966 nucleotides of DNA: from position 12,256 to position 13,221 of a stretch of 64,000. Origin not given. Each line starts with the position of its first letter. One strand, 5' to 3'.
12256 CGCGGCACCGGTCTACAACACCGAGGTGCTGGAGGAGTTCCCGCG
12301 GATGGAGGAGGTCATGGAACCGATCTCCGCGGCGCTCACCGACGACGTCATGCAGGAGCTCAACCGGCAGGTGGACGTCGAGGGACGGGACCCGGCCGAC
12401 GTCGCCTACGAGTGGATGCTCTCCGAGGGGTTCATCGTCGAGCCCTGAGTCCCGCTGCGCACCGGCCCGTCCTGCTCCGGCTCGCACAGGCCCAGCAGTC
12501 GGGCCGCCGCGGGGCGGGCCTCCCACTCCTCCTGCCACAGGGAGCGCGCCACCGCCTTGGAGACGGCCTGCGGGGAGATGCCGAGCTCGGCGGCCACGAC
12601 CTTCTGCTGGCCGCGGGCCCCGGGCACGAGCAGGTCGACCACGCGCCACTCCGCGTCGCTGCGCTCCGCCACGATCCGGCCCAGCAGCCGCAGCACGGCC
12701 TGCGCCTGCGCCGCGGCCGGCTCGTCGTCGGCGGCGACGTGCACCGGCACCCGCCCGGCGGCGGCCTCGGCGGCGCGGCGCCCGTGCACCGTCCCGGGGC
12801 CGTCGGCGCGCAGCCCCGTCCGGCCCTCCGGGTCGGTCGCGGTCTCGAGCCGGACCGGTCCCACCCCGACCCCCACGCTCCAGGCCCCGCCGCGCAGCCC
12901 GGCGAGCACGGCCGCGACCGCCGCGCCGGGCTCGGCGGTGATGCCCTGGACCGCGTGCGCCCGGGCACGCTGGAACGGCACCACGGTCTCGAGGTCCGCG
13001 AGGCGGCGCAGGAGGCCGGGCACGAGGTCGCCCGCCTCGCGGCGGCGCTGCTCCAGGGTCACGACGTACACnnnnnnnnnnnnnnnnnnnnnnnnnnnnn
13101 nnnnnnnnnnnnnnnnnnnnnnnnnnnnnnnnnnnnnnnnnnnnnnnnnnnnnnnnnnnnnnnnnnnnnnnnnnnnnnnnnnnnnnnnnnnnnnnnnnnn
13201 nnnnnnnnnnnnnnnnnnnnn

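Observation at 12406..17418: Three-gene cluster: Dna2-like nuclease-exonuclease-helicase + coupled unknown protein + SatD-like HTH protein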

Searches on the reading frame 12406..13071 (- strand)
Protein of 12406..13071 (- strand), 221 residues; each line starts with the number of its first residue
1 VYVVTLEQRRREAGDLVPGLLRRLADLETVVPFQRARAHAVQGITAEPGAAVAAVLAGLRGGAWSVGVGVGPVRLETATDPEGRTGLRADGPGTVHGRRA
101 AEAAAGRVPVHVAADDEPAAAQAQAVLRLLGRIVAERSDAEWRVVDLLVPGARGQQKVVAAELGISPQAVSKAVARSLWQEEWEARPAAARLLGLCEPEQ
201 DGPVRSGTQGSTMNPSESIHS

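Call 12: search_protein_families(library=pfam, proteins=[window:12406-13071:-], max_evalue=10)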
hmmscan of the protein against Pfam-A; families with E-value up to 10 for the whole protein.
window:12406-13071:- (221 aa): 4 families
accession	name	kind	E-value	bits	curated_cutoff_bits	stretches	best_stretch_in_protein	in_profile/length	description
PF16509.11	KORA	-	0.0097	16.5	26.7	1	146-181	25-58/84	TrfB plasmid transcriptional repressor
PF12802.13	MarR_2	-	0.011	16.3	27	1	139-176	5-43/61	MarR family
PF02954.25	HTH_8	-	0.084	13.1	22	1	153-172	18-37/42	Bacterial regulatory protein, Fis family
PF01381.28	HTH_3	-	0.16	12.5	23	1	155-172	11-28/55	Helix-turn-helix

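Call 16: find_homologous_proteins(query=window:12406-13071:-)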
Query window:12406-13071:- (221 aa): 209 proteins with E <= 0.001 among 8000 candidates; the best 120 are listed.
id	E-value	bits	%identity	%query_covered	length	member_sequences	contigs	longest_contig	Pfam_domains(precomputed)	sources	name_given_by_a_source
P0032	3.3e-119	414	91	100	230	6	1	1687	-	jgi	jgi:hypothetical protein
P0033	2.6e-114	398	90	100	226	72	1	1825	-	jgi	jgi:hypothetical protein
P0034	1.3e-113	396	86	100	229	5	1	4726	-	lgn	-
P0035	1.8e-113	395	87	100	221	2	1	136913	-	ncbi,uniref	ncbi:hypothetical protein QYM41_12930 [Kocuria sp. CPCC 205268]|uniref:hypothetical protein n=1 Tax=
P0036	4.7e-112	391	88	100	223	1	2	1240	-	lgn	-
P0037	2.7e-111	388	88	100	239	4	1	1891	-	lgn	-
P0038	2.9e-103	362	80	100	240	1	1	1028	-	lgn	-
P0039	7.9e-100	351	79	100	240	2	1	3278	-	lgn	-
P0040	1.0e-98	347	81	100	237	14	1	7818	-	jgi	jgi:hypothetical protein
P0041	5.2e-98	345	86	91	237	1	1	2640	-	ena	-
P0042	4.2e-97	342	78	100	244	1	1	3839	-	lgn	-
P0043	6.0e-95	335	83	90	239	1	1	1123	-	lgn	-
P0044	6.1e-92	325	77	100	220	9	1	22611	-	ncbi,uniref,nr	ncbi:hypothetical protein [Kocuria sp. SM24M-10]|uniref:hypothetical protein n=1 Tax=Kocuria sp. SM2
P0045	4.9e-90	319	73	100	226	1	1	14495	-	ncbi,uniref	ncbi:hypothetical protein ACH9EU_16385 [Kocuria sp. M1R5S2]|uniref:hypothetical protein n=1 Tax=Kocu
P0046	8.4e-90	318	76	100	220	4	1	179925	-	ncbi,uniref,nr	ncbi:hypothetical protein GMA12_12670 [Kocuria sediminis]|uniref:MarR family transcriptional regulat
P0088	3.1e-49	186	55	88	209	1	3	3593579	-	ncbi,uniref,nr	ncbi:hypothetical protein J2M53_05715 [Arthrobacter sp. zg-ZUI100]|uniref:SatD family (SatD) n=1 Tax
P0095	2.5e-48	183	56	89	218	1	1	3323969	-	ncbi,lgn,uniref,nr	ncbi:hypothetical protein E7744_00255 [Citricoccus sp. SGAir0253]|uniref:hypothetical protein n=1 Ta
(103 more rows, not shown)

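Call 17: find_encoding_contigs(protein=P0095, flank=8000, max_places=2)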
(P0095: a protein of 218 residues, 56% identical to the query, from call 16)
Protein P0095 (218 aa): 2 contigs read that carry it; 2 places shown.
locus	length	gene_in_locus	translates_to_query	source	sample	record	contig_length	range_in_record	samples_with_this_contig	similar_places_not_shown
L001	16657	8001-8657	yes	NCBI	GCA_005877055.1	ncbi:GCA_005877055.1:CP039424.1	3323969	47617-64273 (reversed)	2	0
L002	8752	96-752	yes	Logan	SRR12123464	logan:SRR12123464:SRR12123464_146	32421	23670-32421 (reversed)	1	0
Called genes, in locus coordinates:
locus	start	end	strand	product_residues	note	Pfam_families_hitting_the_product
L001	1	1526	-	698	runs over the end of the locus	PF00004:AAA, PF17862:AAA_lid_3, PF01434:Peptidase_M41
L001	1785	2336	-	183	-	PF00156:Pribosyltran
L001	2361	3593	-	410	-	PF01171:ATP_bind_3, PF09179:TilS (weak)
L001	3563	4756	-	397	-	PF10103:Zincin_2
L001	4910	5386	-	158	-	-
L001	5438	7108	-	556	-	PF02113:Peptidase_S13, PF00768:Peptidase_S11 (faint), PF02113:Peptidase_S13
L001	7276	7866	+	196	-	PF00719:Pyrophosphatase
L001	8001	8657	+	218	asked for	-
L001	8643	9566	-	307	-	PF00702:Hydrolase, PF08282:Hydrolase_3, PF05116:S6PP (weak)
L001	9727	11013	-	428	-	PF02403:Seryl_tRNA_N, PF00587:tRNA-synt_2b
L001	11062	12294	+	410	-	PF00781:DAGK_cat, PF01513:NAD_kinase (faint), PF19279:YegS_C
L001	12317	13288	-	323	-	PF00800:PDT, PF01842:ACT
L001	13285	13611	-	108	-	PF00581:Rhodanese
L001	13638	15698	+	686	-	PF01636:APH (faint), PF03109:ABC1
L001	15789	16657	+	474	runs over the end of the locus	PF01425:Amidase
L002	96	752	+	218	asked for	-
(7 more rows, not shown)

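Call 18: find_encoding_contigs(protein=P0088, flank=8000, max_places=2)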
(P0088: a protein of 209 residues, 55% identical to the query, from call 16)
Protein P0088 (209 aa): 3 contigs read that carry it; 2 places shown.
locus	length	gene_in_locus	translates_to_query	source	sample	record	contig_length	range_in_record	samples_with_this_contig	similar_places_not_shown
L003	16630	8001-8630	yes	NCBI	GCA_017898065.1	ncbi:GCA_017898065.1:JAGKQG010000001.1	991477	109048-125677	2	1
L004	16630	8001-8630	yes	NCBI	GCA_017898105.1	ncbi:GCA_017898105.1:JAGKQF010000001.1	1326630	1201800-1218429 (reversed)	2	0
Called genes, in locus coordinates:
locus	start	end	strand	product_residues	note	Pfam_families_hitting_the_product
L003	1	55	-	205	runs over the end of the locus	PF01227:GTP_cyclohydroI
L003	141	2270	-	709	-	PF06480:FtsH_ext (weak), PF00004:AAA, PF17862:AAA_lid_3, PF01434:Peptidase_M41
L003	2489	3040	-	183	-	PF00156:Pribosyltran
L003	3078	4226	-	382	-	PF09179:TilS (faint), PF01171:ATP_bind_3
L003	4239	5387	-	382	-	PF10103:Zincin_2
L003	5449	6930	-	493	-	PF02113:Peptidase_S13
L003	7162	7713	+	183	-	PF00719:Pyrophosphatase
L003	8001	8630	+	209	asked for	-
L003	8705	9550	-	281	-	PF00702:Hydrolase (faint), PF08282:Hydrolase_3, PF12710:HAD (faint), PF05116:S6PP (weak)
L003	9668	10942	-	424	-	PF02403:Seryl_tRNA_N, PF00587:tRNA-synt_2b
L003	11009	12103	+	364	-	PF00781:DAGK_cat, PF19279:YegS_C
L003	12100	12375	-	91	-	-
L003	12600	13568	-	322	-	PF00800:PDT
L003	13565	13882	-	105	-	PF00581:Rhodanese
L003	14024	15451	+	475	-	PF01425:Amidase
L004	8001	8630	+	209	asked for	-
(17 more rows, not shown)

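Call 57: search_protein_families(library=pfam, alignment_id=A2, max_evalue=0.1)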
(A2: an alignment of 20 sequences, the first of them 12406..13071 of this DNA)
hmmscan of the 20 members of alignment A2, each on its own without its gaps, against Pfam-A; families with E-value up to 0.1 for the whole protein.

A. member 1, window:12406-13071:- (221 aa): 3 families
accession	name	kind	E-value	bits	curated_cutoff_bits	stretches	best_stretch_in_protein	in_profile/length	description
PF16509.11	KORA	-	0.0097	16.5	26.7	1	146-181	25-58/84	TrfB plasmid transcriptional repressor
PF12802.13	MarR_2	-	0.011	16.3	27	1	139-176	5-43/61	MarR family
PF02954.25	HTH_8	-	0.084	13.1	22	0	153-172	18-37/42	Bacterial regulatory protein, Fis family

B. families by the number of members that match (of 20 scanned): 12 families
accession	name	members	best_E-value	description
PF16509.11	KORA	19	3e-05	TrfB plasmid transcriptional repressor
PF12802.13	MarR_2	12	0.00081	MarR family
PF14549.12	P22_Cro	7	0.023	DNA-binding transcriptional regulator Cro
PF15943.11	YdaS_toxin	4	0.021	Bacterial toxin YdaS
PF02954.25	HTH_8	3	0.025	Bacterial regulatory protein, Fis family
PF01381.28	HTH_3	2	0.085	Helix-turn-helix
PF08281.18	Sigma70_r4_2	1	0.023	Sigma-70, region 4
PF16264.11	SatD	1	0.026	SatD family (SatD)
PF13518.12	HTH_28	1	0.027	Helix-turn-helix domain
PF00126.33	HTH_1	1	0.067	Bacterial regulatory helix-turn-helix protein, lysR family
PF22655.1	SpoU_sub_bind_like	1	0.093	SpoU L30e-like domain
PF07730.19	HisKA_3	1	0.096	Histidine kinase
